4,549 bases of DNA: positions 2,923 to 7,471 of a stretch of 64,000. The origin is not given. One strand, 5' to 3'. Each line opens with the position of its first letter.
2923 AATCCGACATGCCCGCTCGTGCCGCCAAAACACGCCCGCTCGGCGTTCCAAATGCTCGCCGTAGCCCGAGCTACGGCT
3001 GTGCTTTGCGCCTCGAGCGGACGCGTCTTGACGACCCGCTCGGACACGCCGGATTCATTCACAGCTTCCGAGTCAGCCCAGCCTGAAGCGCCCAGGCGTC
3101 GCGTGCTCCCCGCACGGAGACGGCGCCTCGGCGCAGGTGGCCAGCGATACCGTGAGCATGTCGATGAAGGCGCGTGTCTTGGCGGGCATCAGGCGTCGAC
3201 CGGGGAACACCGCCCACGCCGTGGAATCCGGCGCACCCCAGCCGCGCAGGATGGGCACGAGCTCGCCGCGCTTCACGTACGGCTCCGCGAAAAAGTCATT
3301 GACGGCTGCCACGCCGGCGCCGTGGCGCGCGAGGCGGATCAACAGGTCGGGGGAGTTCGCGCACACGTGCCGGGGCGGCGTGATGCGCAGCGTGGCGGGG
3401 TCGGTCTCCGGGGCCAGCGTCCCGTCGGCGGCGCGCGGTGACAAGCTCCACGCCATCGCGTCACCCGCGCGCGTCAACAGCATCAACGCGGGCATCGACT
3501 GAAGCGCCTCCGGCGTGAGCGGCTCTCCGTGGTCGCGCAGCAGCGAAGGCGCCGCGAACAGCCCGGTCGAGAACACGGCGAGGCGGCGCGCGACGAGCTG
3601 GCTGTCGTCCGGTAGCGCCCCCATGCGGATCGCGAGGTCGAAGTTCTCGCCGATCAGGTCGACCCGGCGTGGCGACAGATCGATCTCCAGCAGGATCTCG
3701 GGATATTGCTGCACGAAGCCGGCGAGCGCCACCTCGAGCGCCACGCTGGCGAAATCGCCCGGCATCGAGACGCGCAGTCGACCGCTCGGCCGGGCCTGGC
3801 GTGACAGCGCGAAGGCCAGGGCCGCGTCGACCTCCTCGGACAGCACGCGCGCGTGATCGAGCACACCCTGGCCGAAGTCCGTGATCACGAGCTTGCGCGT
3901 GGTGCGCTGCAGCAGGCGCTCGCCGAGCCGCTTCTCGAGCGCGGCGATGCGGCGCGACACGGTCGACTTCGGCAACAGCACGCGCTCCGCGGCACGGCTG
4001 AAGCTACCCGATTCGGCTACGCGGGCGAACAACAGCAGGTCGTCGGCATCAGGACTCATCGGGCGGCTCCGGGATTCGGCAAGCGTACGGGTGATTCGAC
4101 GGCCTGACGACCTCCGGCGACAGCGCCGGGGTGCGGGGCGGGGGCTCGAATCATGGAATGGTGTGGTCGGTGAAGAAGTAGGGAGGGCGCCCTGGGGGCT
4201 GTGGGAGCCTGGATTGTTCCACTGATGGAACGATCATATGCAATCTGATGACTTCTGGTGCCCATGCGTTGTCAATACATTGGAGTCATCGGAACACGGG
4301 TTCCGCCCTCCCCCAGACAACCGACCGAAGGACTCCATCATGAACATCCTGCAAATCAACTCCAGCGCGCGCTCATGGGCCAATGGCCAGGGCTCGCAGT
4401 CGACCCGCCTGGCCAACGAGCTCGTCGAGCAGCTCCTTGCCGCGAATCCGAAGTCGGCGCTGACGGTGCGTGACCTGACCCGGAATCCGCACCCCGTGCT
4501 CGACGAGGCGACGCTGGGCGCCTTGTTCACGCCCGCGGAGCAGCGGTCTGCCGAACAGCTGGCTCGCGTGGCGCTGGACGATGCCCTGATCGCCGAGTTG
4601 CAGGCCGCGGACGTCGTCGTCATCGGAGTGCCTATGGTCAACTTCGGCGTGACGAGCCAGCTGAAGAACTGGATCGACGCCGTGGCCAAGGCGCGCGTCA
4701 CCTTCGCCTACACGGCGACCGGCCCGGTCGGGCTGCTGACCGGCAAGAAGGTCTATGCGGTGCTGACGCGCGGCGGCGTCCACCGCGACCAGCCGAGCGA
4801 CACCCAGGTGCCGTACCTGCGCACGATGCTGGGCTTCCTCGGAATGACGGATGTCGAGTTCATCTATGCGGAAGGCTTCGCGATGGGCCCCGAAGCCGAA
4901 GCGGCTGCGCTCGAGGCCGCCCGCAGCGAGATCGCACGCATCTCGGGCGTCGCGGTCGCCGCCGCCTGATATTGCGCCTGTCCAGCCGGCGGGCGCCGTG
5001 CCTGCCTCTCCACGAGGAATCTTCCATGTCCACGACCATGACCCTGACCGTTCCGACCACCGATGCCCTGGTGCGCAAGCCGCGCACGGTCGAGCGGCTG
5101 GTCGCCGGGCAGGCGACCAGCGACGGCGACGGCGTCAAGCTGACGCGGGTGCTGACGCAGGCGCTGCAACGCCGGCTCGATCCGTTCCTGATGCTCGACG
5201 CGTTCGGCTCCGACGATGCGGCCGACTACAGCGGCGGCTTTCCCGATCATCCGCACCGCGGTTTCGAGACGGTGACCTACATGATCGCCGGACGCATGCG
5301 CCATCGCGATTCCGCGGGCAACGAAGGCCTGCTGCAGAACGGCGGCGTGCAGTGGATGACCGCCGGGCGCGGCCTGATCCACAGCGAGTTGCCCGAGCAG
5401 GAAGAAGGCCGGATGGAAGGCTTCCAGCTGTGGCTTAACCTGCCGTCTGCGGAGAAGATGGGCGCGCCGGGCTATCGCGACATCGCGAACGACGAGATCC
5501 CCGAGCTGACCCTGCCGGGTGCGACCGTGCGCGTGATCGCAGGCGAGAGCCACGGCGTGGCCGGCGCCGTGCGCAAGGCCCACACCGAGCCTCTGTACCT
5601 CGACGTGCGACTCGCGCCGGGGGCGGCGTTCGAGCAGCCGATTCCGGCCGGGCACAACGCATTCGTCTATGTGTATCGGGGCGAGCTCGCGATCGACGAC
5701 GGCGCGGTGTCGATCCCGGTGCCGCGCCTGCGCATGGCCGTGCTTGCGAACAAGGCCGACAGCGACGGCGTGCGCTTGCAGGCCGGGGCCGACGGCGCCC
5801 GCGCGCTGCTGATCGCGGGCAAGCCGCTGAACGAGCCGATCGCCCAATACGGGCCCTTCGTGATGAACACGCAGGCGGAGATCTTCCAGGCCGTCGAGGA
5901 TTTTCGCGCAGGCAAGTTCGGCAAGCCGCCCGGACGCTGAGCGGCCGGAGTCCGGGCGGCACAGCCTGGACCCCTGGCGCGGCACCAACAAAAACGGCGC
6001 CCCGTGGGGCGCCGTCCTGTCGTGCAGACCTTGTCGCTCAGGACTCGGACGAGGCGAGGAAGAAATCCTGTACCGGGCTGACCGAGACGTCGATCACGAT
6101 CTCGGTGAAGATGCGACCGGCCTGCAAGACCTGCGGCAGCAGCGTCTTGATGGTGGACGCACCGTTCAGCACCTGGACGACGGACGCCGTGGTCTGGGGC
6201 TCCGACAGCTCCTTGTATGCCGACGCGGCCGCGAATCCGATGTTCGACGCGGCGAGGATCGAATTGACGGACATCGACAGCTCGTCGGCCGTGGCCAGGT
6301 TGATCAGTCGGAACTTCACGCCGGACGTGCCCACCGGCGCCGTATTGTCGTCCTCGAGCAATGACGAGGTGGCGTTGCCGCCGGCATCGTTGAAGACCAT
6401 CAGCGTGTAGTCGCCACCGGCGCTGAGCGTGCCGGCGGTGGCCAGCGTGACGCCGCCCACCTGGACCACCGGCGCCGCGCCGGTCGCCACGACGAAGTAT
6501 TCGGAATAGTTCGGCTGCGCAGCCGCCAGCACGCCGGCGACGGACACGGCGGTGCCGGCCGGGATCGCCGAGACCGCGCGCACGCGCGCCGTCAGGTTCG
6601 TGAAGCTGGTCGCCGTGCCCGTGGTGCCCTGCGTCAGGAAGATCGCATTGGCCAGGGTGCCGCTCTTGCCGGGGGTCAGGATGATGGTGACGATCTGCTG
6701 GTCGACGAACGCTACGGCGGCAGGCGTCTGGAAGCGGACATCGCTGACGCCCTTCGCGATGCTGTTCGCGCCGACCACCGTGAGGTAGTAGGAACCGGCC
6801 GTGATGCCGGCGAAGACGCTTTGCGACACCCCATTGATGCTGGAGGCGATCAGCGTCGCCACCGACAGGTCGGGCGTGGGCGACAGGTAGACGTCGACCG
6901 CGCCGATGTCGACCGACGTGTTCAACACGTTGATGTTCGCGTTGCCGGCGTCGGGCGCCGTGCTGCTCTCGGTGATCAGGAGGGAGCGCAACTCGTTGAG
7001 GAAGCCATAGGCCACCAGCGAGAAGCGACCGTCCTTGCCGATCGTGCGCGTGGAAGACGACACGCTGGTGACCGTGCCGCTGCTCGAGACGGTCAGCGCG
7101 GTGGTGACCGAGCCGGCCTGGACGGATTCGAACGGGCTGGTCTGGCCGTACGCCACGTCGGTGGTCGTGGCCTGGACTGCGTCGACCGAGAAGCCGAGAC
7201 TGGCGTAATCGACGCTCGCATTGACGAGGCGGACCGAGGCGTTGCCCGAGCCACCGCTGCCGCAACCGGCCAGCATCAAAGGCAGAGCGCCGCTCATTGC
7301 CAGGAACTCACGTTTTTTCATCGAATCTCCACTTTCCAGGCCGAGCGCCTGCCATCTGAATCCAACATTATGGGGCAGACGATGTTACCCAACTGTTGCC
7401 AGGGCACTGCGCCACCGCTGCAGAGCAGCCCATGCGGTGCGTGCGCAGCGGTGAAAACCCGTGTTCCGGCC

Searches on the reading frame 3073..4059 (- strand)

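Call 74: search_protein_families(library=pfam, proteins=[window:3073-4059:-])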
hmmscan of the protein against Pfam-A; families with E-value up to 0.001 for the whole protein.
window:3073-4059:- (328 aa): 3 families
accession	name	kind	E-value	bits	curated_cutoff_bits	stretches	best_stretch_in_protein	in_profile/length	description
PF03466.25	LysR_substrate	-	7.6e-31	107.6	28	1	89-303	2-205/209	LysR substrate binding domain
PF00126.33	HTH_1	-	8.6e-20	70.9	26.6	1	6-64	2-60/60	Bacterial regulatory helix-turn-helix protein, lysR family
PF25213.1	HVO_A0261_N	-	0.0004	20.7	35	1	24-80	31-84/86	HVO_A0261 N-terminal domain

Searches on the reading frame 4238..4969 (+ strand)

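Call 74: search_protein_families(library=pfam, proteins=[window:4238-4969:+])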
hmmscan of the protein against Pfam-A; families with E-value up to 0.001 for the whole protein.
window:4238-4969:+ (243 aa): 2 families
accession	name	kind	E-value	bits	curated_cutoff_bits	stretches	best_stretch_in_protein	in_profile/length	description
PF02525.22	Flavodoxin_2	-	4.4e-48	164.1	27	1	35-233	1-195/198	Flavodoxin-like fold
PF03358.20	FMN_red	-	1.2e-11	44.8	24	1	35-206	1-140/152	NADPH-dependent FMN reductase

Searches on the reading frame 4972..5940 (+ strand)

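Call 74: search_protein_families(library=pfam, proteins=[window:4972-5940:+])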
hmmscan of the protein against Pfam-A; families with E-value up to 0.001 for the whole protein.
window:4972-5940:+ (322 aa): 2 families
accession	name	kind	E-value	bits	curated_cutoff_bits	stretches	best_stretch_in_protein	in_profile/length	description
PF02678.22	Pirin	-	8.5e-34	116.3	26.1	1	56-155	3-108/108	Pirin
PF05726.19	Pirin_C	-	2.7e-31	108.5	27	1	209-317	1-103/103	Pirin C-terminal cupin domain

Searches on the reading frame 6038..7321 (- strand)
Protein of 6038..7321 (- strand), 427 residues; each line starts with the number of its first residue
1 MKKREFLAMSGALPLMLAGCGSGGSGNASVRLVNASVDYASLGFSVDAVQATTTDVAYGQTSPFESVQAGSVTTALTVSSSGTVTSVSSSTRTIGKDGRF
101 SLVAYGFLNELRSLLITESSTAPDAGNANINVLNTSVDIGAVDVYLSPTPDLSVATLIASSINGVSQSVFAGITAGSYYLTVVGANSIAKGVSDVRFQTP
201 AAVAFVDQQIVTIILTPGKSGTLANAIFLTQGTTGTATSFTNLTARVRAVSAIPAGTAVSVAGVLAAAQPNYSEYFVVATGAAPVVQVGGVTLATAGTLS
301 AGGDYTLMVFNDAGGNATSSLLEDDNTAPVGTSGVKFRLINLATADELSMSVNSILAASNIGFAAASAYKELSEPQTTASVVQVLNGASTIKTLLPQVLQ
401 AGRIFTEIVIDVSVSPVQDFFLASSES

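Call 74: search_protein_families(library=pfam, proteins=[window:6038-7321:-])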
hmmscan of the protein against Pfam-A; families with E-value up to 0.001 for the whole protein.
window:6038-7321:- (427 aa): 1 family
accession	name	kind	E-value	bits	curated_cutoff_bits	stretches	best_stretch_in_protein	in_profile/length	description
PF14344.12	DUF4397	-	2.2e-22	80.3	30.6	2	28-145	1-119/119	Domain of unknown function (DUF4397)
